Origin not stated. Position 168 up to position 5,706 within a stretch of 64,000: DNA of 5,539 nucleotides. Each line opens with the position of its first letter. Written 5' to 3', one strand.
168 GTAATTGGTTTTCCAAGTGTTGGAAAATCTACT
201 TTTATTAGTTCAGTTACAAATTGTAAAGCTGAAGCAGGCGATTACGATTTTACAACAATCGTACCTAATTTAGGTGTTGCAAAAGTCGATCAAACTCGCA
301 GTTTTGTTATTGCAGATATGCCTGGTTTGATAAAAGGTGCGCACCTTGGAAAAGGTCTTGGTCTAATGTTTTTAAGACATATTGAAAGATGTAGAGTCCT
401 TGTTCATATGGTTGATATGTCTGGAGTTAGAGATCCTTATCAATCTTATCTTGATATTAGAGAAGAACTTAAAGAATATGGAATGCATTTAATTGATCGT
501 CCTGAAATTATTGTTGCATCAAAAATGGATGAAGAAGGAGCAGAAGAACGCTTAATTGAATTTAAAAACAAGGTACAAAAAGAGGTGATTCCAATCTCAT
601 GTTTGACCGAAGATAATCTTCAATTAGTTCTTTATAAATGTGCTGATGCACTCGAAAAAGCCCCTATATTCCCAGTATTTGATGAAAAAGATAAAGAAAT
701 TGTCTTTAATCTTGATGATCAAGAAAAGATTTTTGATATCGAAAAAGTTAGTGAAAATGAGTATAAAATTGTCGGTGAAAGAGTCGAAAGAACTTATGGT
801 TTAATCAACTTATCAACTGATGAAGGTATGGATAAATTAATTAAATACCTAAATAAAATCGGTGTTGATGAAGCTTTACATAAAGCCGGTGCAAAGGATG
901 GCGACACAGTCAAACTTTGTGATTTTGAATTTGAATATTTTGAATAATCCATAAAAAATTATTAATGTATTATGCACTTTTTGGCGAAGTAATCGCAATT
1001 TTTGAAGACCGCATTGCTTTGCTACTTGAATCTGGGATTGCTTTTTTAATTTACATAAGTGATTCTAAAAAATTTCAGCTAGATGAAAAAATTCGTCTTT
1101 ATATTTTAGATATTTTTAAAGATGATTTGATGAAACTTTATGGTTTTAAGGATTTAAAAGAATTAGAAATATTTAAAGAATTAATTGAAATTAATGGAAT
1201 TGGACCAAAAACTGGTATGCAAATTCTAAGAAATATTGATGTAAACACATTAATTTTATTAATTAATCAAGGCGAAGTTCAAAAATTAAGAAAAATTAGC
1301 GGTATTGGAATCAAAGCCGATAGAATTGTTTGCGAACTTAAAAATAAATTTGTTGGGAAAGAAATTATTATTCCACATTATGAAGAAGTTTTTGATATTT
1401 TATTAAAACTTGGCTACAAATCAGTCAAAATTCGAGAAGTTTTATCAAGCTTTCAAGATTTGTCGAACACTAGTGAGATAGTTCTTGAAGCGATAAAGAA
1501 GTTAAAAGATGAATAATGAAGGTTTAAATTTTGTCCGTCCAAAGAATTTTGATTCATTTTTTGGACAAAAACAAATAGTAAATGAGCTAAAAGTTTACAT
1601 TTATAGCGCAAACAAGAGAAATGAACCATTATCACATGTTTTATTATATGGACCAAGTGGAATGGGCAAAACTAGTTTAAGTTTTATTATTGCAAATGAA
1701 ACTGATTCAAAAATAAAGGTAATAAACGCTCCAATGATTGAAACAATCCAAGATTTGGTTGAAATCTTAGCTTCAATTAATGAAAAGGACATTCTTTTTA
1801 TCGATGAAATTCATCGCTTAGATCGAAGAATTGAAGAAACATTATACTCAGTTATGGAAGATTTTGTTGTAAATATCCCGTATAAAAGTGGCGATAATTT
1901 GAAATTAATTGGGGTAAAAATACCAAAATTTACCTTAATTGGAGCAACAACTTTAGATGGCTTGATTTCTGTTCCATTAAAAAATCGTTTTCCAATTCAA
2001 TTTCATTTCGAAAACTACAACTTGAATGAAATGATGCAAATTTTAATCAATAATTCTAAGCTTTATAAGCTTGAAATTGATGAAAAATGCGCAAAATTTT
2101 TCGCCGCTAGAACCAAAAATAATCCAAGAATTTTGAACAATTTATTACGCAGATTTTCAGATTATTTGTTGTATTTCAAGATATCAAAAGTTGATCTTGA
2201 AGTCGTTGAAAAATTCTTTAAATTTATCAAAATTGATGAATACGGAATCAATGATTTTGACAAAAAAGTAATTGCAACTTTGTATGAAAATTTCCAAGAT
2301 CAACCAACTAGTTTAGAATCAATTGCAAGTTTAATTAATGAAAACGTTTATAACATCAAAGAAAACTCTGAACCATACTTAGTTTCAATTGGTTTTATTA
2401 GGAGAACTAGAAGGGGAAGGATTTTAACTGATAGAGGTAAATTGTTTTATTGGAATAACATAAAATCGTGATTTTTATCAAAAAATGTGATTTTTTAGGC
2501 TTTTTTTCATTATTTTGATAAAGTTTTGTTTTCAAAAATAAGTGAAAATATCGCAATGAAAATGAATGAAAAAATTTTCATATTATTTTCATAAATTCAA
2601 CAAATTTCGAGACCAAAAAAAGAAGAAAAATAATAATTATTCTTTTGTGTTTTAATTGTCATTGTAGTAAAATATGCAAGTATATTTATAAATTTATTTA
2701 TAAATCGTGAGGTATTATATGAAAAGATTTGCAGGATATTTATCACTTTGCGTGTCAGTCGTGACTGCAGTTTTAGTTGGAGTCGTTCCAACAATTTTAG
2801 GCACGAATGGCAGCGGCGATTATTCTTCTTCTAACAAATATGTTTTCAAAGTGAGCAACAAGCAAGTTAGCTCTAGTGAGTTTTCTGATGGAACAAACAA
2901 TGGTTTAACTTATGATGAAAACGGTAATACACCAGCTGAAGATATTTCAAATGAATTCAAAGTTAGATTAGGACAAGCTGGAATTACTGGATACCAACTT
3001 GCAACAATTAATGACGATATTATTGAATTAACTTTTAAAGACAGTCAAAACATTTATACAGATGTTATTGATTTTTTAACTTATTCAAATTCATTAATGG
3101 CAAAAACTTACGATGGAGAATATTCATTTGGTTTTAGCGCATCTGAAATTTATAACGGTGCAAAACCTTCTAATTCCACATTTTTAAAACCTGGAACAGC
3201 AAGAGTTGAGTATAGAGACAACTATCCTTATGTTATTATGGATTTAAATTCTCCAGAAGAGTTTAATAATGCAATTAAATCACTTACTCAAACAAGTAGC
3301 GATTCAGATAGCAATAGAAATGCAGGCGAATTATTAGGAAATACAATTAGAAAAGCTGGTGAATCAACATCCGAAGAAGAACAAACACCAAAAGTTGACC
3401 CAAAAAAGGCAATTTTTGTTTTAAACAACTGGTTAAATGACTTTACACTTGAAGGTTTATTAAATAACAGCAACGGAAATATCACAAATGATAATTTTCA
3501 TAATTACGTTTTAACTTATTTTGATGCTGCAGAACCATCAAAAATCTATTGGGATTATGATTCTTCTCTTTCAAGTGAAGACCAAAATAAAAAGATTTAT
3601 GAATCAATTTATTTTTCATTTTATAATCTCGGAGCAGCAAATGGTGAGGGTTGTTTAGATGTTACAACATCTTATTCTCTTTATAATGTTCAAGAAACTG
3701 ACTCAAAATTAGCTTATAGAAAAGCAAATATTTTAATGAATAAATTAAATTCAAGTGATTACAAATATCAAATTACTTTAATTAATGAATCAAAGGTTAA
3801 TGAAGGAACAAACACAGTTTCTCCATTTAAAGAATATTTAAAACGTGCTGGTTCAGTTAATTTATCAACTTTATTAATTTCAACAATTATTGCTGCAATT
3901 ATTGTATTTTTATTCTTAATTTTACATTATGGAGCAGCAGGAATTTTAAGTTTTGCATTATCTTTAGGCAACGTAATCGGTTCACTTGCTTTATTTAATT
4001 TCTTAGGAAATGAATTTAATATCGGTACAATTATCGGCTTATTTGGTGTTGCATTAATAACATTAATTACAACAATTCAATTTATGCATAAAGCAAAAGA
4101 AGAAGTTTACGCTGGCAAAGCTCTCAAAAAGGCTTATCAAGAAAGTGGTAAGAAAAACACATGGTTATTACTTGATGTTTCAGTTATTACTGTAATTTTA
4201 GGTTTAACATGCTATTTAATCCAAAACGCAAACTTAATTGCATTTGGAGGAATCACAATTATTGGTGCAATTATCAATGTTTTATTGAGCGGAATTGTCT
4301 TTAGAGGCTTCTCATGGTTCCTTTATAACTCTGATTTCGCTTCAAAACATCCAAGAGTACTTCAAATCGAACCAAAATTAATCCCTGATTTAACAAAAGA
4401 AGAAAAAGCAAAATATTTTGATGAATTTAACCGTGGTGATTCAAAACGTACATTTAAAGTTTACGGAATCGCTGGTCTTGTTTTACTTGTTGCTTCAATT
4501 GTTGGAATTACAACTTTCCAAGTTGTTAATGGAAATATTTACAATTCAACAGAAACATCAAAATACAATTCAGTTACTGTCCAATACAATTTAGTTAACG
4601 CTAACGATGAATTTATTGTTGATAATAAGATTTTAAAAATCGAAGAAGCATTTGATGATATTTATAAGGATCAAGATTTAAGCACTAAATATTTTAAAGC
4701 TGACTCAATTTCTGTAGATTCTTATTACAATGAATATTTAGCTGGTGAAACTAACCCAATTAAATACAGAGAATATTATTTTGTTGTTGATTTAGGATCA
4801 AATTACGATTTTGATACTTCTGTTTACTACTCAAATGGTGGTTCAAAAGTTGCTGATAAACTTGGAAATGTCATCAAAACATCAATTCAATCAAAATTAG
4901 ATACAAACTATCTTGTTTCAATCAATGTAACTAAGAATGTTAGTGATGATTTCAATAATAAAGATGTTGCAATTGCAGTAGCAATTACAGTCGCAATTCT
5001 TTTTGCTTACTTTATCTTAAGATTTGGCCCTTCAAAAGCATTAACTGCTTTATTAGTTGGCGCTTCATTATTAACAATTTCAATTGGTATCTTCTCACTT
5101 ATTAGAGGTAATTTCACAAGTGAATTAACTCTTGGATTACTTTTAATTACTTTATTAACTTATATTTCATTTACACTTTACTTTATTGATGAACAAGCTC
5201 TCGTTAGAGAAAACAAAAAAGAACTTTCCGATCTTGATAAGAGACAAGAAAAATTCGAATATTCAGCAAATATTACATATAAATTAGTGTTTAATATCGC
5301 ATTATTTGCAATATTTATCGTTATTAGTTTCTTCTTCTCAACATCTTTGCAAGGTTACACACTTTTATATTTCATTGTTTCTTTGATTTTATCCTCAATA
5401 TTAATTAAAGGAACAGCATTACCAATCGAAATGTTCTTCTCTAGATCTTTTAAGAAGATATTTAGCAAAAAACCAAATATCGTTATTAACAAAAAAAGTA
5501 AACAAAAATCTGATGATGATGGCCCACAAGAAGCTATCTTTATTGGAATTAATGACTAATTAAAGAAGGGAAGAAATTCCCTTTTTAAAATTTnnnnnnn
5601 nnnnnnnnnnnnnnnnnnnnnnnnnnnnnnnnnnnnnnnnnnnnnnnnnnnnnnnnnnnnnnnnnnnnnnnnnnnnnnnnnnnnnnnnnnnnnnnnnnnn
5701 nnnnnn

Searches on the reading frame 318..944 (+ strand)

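Call 53: search_protein_families(library=pfam, proteins=[window:318-944:+], max_evalue=1e-8)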
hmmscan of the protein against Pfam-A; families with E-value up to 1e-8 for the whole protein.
window:318-944:+ (209 aa): 1 family
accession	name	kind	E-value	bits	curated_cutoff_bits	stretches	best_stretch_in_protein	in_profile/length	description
PF09269.16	DUF1967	-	1.3e-19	70.4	27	1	139-207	1-70/70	Domain of unknown function (DUF1967)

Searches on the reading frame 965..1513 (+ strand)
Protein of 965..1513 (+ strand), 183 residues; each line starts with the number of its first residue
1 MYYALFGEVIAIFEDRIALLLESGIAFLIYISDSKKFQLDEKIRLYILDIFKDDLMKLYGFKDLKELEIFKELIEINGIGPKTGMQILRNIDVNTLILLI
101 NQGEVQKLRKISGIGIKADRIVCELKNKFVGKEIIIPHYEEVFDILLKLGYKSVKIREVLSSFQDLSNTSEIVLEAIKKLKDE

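Call 53: search_protein_families(library=pfam, proteins=[window:965-1513:+], max_evalue=1e-8)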
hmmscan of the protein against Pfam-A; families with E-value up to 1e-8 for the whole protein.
window:965-1513:+ (183 aa): 1 family
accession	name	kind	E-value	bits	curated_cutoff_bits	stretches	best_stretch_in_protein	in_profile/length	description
PF14520.12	HHH_5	-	1.5e-09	38.6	27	1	70-126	1-56/57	Helix-hairpin-helix domain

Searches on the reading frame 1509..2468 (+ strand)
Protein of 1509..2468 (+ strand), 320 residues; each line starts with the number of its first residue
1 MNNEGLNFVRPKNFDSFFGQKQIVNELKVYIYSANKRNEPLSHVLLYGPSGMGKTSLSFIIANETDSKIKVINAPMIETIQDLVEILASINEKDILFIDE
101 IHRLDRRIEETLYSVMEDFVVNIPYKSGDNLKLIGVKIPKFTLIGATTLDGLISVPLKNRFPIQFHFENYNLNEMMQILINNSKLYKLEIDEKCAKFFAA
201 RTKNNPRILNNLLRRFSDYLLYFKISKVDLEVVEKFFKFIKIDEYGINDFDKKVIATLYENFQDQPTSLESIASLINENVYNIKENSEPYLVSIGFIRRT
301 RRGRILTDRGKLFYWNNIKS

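Call 53: search_protein_families(library=pfam, proteins=[window:1509-2468:+], max_evalue=1e-8)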
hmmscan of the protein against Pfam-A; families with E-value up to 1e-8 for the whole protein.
window:1509-2468:+ (320 aa): 4 families
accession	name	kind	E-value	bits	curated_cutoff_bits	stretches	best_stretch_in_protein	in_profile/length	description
PF05496.18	RuvB_N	-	4.8e-56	189.3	27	1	9-166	1-158/159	Holliday junction DNA helicase RuvB P-loop domain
PF05491.19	RuvB_C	-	1.1e-20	73.8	24.7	1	244-311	1-68/72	RuvB C-terminal winged helix domain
PF00004.35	AAA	-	8.8e-17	62.2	21.2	1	44-168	1-130/131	ATPase family associated with various cellular activities (AAA)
PF17864.7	AAA_lid_4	-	6.3e-10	39.1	27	1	170-243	1-74/74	RuvB AAA lid domain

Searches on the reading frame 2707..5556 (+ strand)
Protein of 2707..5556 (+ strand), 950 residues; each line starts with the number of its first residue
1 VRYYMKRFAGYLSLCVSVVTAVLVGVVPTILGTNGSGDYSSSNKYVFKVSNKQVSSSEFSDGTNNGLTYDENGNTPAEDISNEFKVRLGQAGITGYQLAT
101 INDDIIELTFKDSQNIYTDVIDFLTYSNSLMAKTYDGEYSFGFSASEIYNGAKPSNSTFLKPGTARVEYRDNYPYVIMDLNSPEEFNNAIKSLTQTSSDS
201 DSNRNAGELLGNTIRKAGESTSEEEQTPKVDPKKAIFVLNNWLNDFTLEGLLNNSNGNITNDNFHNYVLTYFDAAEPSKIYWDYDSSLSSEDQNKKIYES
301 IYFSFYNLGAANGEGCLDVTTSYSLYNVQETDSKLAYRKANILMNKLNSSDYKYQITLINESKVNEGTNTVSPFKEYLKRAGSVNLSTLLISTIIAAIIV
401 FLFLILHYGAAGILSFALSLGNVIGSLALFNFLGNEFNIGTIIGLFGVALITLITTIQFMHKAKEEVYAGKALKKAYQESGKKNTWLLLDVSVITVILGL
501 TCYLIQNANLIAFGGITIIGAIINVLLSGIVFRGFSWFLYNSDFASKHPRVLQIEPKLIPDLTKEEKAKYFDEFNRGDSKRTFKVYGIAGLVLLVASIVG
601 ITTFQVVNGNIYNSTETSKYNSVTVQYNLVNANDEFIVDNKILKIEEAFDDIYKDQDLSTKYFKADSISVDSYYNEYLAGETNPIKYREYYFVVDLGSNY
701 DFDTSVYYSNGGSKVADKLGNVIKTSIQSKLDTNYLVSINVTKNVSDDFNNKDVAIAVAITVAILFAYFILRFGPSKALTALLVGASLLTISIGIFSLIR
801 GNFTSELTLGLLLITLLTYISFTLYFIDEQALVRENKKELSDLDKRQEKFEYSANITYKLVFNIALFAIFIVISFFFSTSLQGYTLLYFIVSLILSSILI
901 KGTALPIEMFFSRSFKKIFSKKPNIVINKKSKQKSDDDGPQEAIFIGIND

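Call 43: search_protein_families(library=ncbifam, proteins=[window:2707-5556:+], max_evalue=0.00001)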
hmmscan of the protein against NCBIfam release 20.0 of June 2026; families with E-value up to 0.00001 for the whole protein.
window:2707-5556:+ (950 aa): 9 families
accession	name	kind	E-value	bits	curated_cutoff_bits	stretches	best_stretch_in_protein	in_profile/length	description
NF046001.1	SecDF_plasm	equivalog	1e-36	126.4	500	1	337-950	315-878/878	protein translocase subunit SecDF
NF009582.0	PRK13024.1-2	equivalog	2e-13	49.2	723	1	338-903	299-819/859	protein translocase subunit SecDF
NF037998.2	RND_1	equivalog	3.8e-13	48.1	400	1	386-557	444-616/1237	protein translocase SecDF, variant type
NF009581.0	PRK13024.1-1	equivalog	1.2e-11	43.5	1058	1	382-614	253-486/752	protein translocase subunit SecDF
NF009584.0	PRK13024.1-4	equivalog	1.3e-09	36.9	1171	1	385-615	258-489/759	protein translocase subunit SecDF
NF009583.0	PRK13024.1-3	subfamily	2e-07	29.5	721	0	390-567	282-456/755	protein translocase subunit SecDF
NF009585.0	PRK13024.1-5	equivalog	3.4e-07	28.6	1037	1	389-530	497-637/993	protein translocase subunit SecDF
NF045752.1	MPN396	equivalog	6.7e-07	27.5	1100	1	327-526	448-641/969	MPN396 family protein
TIGR00916.1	2A0604s01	subfamily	8.4e-06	25.6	148.6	1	382-525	83-227/231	SecD/SecF family protein translocase subunit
